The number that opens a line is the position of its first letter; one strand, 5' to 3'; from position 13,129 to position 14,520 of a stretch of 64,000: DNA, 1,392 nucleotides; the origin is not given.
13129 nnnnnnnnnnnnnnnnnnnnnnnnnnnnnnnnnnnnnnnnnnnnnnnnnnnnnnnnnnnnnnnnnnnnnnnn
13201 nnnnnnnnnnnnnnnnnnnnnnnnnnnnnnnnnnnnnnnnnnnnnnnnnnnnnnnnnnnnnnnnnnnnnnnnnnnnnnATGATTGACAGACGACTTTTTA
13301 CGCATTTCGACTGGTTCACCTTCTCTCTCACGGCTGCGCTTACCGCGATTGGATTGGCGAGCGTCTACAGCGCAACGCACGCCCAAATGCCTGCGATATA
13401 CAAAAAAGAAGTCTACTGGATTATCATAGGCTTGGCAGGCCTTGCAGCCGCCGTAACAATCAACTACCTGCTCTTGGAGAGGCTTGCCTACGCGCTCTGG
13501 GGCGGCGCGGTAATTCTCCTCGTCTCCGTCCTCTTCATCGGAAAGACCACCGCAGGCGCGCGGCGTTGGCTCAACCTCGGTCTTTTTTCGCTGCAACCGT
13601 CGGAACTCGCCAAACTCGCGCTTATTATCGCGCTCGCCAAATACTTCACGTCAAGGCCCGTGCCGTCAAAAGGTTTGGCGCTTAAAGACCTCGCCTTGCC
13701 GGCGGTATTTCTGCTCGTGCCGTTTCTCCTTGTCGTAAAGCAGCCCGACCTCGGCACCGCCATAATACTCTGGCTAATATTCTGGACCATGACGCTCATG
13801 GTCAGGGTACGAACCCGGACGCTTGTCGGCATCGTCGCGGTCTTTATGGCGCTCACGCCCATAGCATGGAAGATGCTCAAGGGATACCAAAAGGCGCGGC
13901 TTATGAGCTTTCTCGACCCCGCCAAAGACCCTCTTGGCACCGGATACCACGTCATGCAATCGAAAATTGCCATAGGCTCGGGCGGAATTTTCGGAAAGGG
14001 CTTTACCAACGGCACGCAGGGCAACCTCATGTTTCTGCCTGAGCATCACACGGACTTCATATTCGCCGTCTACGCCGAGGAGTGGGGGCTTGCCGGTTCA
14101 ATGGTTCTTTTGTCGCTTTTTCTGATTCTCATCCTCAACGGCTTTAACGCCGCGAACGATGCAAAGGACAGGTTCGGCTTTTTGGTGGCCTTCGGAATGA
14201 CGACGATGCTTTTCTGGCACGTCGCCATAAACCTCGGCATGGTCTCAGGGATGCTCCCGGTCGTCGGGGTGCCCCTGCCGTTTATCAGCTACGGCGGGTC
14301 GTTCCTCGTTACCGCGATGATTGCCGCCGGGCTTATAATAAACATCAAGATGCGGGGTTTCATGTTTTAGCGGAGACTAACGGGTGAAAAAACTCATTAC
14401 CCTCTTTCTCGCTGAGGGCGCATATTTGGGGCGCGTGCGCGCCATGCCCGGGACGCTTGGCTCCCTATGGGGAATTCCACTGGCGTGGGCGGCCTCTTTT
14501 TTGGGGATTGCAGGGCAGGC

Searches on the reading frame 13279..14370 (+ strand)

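Call 36: search_protein_families(library=ncbifam, proteins=[window:13279-14370:+], max_evalue=1e-10)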
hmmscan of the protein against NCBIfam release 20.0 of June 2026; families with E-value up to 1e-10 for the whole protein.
window:13279-14370:+ (363 aa): 6 families
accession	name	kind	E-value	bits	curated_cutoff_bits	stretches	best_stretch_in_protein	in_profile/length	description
TIGR02210.1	rodA_shape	equivalog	1.8e-123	412.2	336.7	1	11-359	1-355/357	rod shape-determining protein RodA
TIGR02614.1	ftsW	equivalog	9.9e-91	304.5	337.5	1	11-358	1-355/357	putative lipid II flippase FtsW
NF008060.0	PRK10794.1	equivalog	1.5e-83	280.8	590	1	13-358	19-361/370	peptidoglycan glycosyltransferase MrdB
TIGR02615.1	spoVE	exception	9.9e-72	242.3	448.8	1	12-356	2-352/354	stage V sporulation protein E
NF037961.1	RodA_shape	subfamily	7.4e-64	216.6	150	2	182-357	226-406/415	rod shape-determining protein RodA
NF008042.0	PRK10774.1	equivalog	2.8e-49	168.2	493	1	10-357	35-389/405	cell division protein FtsW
